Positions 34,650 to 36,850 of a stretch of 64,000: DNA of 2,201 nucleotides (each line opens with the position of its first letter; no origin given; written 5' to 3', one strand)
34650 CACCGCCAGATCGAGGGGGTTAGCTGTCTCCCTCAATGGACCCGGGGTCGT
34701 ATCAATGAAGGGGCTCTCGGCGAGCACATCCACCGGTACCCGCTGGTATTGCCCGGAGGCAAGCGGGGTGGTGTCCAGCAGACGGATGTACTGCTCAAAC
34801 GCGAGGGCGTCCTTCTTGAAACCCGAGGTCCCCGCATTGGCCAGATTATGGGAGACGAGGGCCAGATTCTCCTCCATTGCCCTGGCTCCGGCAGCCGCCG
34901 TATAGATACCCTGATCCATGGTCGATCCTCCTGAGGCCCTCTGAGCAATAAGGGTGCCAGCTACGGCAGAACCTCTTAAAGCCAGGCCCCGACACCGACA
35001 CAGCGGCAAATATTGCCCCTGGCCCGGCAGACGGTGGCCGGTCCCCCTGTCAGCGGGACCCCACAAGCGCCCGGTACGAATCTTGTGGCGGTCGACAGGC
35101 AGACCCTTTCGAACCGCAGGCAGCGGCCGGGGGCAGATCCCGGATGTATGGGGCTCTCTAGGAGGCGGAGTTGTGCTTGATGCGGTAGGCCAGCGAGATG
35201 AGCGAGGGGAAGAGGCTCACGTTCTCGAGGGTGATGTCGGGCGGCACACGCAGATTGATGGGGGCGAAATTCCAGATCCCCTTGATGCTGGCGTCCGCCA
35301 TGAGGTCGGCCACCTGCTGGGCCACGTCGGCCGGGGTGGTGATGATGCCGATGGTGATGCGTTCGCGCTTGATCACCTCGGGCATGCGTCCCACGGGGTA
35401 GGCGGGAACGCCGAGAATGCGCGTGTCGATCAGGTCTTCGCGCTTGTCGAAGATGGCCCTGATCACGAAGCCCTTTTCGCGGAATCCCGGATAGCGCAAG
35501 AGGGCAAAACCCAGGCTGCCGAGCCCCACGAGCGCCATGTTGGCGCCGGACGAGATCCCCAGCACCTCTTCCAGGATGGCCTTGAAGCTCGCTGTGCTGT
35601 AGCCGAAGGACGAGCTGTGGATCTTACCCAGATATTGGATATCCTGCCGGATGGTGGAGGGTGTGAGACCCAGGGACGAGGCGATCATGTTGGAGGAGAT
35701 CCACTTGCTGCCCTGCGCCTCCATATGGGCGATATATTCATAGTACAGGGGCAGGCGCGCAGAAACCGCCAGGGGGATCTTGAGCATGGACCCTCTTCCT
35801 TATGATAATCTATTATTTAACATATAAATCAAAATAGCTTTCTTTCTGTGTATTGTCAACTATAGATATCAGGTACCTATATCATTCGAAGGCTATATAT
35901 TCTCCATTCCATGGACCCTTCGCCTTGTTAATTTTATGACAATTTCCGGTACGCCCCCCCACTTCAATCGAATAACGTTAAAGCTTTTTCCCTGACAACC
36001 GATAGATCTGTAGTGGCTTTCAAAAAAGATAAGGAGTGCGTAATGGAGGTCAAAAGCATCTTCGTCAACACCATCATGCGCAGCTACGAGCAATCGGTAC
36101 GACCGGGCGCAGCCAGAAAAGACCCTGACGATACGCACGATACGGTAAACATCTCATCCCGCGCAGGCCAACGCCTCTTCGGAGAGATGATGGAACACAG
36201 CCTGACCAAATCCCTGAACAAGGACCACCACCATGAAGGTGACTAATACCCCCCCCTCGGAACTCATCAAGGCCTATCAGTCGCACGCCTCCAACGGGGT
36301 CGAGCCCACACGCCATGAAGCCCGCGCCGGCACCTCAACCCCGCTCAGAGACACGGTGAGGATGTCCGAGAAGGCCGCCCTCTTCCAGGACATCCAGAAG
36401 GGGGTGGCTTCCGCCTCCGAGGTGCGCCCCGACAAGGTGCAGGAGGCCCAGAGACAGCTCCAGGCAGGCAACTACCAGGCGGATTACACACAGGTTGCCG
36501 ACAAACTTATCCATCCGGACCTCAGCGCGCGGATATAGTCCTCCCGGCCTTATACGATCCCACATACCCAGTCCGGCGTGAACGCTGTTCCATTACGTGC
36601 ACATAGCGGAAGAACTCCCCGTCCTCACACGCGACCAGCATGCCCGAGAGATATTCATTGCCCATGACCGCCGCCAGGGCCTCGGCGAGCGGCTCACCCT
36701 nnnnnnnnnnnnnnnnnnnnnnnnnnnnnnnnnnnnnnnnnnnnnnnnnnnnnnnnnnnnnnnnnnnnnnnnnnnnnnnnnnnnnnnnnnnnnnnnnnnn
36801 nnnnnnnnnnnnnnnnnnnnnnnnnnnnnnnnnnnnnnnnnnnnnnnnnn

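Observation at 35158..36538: Rex divergent from a sigma28-type promoter driving a coupled small ORF + flgM; candidate Rex box in the shared intergenic region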

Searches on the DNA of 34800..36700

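Call 68: search_rna_families(source=window, start=34800, end=36700, threshold=evalue, max_evalue=1)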
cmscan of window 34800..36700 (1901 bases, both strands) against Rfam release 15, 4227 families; matches with E-value up to 1: 0.
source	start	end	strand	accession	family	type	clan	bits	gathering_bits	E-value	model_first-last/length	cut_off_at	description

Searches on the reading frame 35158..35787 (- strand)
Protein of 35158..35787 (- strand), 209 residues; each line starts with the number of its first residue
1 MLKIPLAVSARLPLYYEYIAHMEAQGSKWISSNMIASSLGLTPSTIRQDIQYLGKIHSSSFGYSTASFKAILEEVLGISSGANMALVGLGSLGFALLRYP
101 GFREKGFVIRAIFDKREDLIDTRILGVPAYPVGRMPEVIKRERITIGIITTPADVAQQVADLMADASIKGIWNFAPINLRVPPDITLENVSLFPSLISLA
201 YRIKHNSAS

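Call 3: search_protein_families(library=pfam, proteins=[window:35158-35787:-], max_evalue=0.01)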
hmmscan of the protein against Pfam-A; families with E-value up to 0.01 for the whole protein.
window:35158-35787:- (209 aa): 3 families
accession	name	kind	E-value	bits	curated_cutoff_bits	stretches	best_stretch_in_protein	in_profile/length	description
PF02629.25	CoA_binding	-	5.5e-17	62.7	22.3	1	83-176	5-96/97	CoA binding domain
PF06971.19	Put_DNA-bind_N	-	1.5e-15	57.4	27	1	3-50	1-48/49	Putative DNA-binding protein N-terminus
PF08279.18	HTH_11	-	0.0076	16.5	25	0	26-53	13-39/55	HTH domain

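Call 4: search_protein_families(library=ncbifam, proteins=[window:35158-35787:-], max_evalue=0.01)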
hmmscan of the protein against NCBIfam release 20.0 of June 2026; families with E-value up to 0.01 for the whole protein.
window:35158-35787:- (209 aa): 10 families
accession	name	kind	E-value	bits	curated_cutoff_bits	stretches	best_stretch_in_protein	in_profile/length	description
NF003994.0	PRK05472.2-3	equivalog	3.7e-58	196.4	130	1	4-206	9-211/217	redox-sensing transcriptional repressor Rex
NF003995.0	PRK05472.2-4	subfamily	1.2e-56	191.7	126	1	3-207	5-209/213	redox-sensing transcriptional repressor Rex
NF003990.0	PRK05472.1-4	equivalog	5.7e-56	189.4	233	1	3-207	6-210/214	redox-sensing transcriptional repressor Rex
NF003993.0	PRK05472.2-2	equivalog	1.5e-54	184.8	217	1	2-207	4-209/212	redox-sensing transcriptional repressor Rex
NF003992.0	PRK05472.2-1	equivalog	2.2e-48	164.6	226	1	3-206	20-223/249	redox-sensing transcriptional repressor Rex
NF003996.0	PRK05472.2-5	equivalog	2.5e-48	164.7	138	1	4-206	2-202/209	redox-sensing transcriptional repressor Rex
NF003989.0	PRK05472.1-3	equivalog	2.1e-47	161.7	177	1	3-207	7-211/215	redox-sensing transcriptional repressor Rex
NF003991.0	PRK05472.1-5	equivalog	2.2e-37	129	198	1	2-205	5-208/211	redox-sensing transcriptional repressor Rex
NF003988.0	PRK05472.1-1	equivalog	2.4e-33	115.9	321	1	3-207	6-212/214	redox-sensing transcriptional repressor Rex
NF053736.1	AcpB_EbpR_MafR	subfamily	0.0043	16.4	130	1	27-60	19-52/481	AcpB/EbpR/MafR family transcriptional regulator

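Call 12: list_cluster_members(proteins=[P0001, window:35158-35787:-, window:36233-36538:+])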
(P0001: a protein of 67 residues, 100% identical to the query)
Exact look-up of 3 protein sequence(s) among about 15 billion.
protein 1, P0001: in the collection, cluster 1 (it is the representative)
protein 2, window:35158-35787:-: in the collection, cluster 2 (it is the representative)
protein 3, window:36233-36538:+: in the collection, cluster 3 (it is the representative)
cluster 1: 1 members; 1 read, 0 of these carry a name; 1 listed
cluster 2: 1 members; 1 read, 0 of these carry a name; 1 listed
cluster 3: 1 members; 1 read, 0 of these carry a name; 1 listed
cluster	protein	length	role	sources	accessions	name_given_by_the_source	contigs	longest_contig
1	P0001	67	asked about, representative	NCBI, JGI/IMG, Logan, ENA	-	-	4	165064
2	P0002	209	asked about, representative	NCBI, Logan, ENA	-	-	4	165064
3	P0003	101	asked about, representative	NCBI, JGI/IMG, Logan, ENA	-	-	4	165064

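Call 13: find_related_loci(query=window:35158-35787:-, collection=genome_contigs, flank=5000)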
Query window:35158-35787:- (209 aa) in genome_contigs; peptide patterns used: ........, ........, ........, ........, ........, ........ (x = any residue, [..] = any of these).
262 stretches matched a pattern; 84 encode a relative of the query (tblastn E <= 1e-3); the best 80 are kept; 80 distinct loci.
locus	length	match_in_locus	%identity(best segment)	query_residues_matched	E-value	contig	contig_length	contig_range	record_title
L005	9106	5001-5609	69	3-205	2e-95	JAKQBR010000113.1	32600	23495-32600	MAG: Deltaproteobacteria bacterium isolate USCA_metabat.134_sub k141_1145284, whole genome shotgun sequence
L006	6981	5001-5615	68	1-205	4e-95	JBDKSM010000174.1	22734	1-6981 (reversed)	MAG: Syntrophaceae bacterium isolate 6_bin.182 c_000001441356, whole genome shotgun sequence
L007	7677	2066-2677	69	1-204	2e-93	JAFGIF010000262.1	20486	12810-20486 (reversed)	MAG: Deltaproteobacteria bacterium isolate Zod_Metabat.184 k87_6960874, whole genome shotgun sequence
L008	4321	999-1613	65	1-205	1e-93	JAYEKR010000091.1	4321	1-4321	MAG: Thermodesulfobacteriota bacterium isolate MAG132 MAG132_91, whole genome shotgun sequence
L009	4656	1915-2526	65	1-204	2e-91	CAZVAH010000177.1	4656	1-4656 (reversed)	MAG TPA_asm: uncultured Bacteriovoracaceae bacterium isolate SRP068000_co4_477 genome assembly, contig: NODE_39622_lengt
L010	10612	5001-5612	69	1-204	2e-88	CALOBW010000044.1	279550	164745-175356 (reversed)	MAG: uncultured Thermodesulfobacteriota bacterium isolate LOGT_bin.0174 genome assembly, contig: contig_47460, whole gen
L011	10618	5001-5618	57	1-206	9e-69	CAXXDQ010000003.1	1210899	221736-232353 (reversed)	MAG: Desulfomonilia bacterium isolate 0c9ce0d9-ef91-441a-a17a-dc80b036fdfb genome assembly, contig: contig_3, whole geno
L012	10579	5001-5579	40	11-203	6e-43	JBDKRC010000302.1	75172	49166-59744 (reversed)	MAG: Armatimonadia bacterium isolate 5_bin.152 c_000002014735, whole genome shotgun sequence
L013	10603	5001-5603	38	4-204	3e-42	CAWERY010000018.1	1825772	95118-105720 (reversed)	MAG: uncultured Solibacteraceae bacterium isolate MFD04967.bin.2.95 genome assembly, contig: contig_7115, whole genome s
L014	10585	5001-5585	36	11-205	4e-42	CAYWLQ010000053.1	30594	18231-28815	MAG TPA_asm: uncultured Myxococcales bacterium isolate SRP192927_co6_757 genome assembly, contig: NODE_2711_length_30594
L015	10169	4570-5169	40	4-203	5e-43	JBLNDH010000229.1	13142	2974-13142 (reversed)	MAG: Bacillota bacterium isolate MAG104 PRJNA950955_bin13_renamed_228, whole genome shotgun sequence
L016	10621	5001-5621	37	2-207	5e-40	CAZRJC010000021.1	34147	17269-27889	MAG TPA_asm: uncultured Muribaculaceae bacterium isolate SRP192927_co6_448 genome assembly, contig: NODE_2204_length_341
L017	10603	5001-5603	36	4-204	6e-40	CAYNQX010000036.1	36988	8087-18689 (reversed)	MAG TPA_asm: uncultured bacterium isolate binchicken_co97_412 genome assembly, contig: NODE_4480_length_36988_cov_44.227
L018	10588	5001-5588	37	11-205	8e-40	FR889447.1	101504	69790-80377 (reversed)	Firmicutes bacterium CAG:449 genomic scaffold, scf168, whole genome shotgun sequence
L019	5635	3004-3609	35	4-205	8e-40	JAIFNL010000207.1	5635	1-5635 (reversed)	MAG: Bacteroidetes bacterium isolate bin_9 scaffold_30366, whole genome shotgun sequence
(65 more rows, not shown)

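Call 40: search_solved_structures(query=window:35158-35787:-, show_alignments=3)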
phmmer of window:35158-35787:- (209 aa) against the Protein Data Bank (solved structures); distinct sequences matched with E-value up to 0.001: 8.
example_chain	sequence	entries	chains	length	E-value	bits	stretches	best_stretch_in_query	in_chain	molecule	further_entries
3wg9_A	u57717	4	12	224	7.1e-40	140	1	4-205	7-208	Redox-sensing transcriptional repressor rex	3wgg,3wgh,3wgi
2vt2_A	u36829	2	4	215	1.1e-33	119.8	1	3-207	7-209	REDOX-SENSING TRANSCRIPTIONAL REPRESSOR REX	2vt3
3ikv_A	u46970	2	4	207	5.5e-33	117.5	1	2-203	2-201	Redox-sensing transcriptional repressor rex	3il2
3ikt_A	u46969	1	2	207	7.6e-33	117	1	2-203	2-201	Redox-sensing transcriptional repressor rex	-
1xcb_A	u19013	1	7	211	9.8e-33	116.6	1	2-203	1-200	Redox-sensing transcriptional repressor rex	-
2dt5_A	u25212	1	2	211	9.9e-33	116.6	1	2-203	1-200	AT-rich DNA-binding protein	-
3keo_A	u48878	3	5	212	1.4e-31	112.9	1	3-202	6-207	Redox-sensing transcriptional repressor rex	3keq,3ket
5zz5_A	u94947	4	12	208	2.4e-30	108.8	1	3-204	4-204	Redox-sensing transcriptional repressor Rex | Redox-sensing transcriptional repressor Rex 1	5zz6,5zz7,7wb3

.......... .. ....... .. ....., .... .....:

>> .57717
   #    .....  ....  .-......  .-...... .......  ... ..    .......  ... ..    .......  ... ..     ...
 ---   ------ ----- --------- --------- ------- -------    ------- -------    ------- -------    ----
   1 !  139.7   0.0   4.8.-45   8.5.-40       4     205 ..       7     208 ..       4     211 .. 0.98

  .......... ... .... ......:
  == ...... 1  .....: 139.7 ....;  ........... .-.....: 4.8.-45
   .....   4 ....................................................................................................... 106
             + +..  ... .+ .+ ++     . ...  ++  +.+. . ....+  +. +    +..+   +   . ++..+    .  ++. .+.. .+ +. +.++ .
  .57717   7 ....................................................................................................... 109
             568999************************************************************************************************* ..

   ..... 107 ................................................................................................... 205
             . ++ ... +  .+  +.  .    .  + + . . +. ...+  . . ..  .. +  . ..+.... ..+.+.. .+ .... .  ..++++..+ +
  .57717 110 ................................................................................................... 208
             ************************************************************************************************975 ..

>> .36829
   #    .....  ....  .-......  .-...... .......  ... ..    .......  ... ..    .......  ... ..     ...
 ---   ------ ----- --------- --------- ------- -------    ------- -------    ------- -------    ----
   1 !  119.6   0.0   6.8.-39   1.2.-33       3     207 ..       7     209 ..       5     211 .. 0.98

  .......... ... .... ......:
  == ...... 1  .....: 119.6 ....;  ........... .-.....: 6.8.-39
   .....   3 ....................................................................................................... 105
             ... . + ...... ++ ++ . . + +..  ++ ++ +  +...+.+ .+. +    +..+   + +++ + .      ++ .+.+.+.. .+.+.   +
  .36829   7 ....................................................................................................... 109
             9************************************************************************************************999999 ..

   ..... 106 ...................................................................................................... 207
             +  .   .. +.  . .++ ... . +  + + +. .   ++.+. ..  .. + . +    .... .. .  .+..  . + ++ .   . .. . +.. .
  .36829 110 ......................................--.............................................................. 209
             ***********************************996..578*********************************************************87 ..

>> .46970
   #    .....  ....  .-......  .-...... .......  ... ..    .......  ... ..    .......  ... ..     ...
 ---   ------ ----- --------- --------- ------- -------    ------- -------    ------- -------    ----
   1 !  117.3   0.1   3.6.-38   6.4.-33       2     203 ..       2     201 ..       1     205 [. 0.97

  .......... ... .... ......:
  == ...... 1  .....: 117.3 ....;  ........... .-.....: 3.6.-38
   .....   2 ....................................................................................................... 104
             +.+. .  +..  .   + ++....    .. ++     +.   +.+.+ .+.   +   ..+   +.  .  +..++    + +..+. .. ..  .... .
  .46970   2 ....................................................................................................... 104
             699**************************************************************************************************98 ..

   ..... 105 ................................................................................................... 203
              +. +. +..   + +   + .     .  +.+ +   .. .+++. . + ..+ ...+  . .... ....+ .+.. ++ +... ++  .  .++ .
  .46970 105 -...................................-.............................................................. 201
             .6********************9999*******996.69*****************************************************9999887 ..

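Call 65: search_protein_families(library=pfam, proteins=[L011:3351-4397:-, L011:4522-4866:+, L011:5001-5630:+, L011:5691-5945:+, L011:6049-6984:+, L011:6989-10258:+, L011:2564-3349:-], max_evalue=0.001)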
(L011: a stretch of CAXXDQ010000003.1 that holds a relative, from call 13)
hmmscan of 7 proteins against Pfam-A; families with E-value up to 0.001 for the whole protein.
L011:3351-4397:- (348 aa): 1 family
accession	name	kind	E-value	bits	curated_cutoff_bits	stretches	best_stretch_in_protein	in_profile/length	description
PF05140.19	ResB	-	1.1e-28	100.8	24.6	1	91-265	148-319/486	ResB-like family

L011:4522-4866:+ (114 aa): 1 family
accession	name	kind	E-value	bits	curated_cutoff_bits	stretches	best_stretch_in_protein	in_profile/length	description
PF00126.33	HTH_1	-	1.1e-11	44.9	26.6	1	26-81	8-60/60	Bacterial regulatory helix-turn-helix protein, lysR family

L011:5001-5630:+ (209 aa): 2 families
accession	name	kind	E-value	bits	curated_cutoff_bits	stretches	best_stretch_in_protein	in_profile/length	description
PF02629.25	CoA_binding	-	3.8e-17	63.3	22.3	1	83-177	5-97/97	CoA binding domain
PF06971.19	Put_DNA-bind_N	-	1.2e-14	54.5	27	1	3-50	1-48/49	Putative DNA-binding protein N-terminus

L011:5691-5945:+ (84 aa): 0 families

L011:6049-6984:+ (311 aa): 1 family
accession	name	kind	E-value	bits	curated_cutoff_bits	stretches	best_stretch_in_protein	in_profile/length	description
PF00753.33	Lactamase_B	-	5.9e-14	52.9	22.7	1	33-218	5-196/196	Metallo-beta-lactamase superfamily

L011:6989-10258:+ (1089 aa): 2 families
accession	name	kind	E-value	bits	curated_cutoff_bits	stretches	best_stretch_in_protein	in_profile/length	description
PF04257.20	Exonuc_V_gamma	-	1.4e-79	268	25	1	4-322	1-313/314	Exodeoxyribonuclease V, gamma subunit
PF17946.7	RecC_C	-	1.6e-36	126.5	22.6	1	801-1023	3-201/202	RecC C-terminal domain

L011:2564-3349:- (261 aa): 1 family
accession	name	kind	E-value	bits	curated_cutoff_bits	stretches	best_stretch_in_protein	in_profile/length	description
PF01578.25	Cytochrom_C_asm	-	5.2e-44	150.9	29.9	1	63-258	1-212/212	Cytochrome C assembly protein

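Call 77: find_related_loci(query=A5, collection=metagenome_contigs, flank=2000)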
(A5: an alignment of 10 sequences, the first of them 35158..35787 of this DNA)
Query A5 (209 aa) in metagenome_contigs; peptide patterns used: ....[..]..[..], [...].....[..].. (x = any residue, [..] = any of these).
116 stretches matched a pattern; 12 encode a relative of the query (tblastn E <= 1e-3); 12 distinct loci.
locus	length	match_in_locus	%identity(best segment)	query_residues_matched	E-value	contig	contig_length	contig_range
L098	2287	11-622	72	1-204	1e-106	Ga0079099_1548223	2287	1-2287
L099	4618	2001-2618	71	1-206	4e-100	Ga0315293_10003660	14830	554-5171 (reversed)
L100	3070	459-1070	71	1-204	3e-99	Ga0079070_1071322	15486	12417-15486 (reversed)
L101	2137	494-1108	69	1-205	3e-102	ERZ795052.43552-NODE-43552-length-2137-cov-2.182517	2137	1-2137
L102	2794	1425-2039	70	1-205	4e-100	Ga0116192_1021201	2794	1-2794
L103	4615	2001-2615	69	1-205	7e-97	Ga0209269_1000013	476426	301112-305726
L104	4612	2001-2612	69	1-204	8e-97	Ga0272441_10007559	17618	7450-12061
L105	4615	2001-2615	68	1-205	3e-96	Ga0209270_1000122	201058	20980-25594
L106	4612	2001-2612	67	1-204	7e-94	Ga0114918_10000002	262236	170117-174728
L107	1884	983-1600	58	1-206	1e-72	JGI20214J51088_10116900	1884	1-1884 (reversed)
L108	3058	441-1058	58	1-206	4e-67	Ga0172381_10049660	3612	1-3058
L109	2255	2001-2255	72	3-87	1e-37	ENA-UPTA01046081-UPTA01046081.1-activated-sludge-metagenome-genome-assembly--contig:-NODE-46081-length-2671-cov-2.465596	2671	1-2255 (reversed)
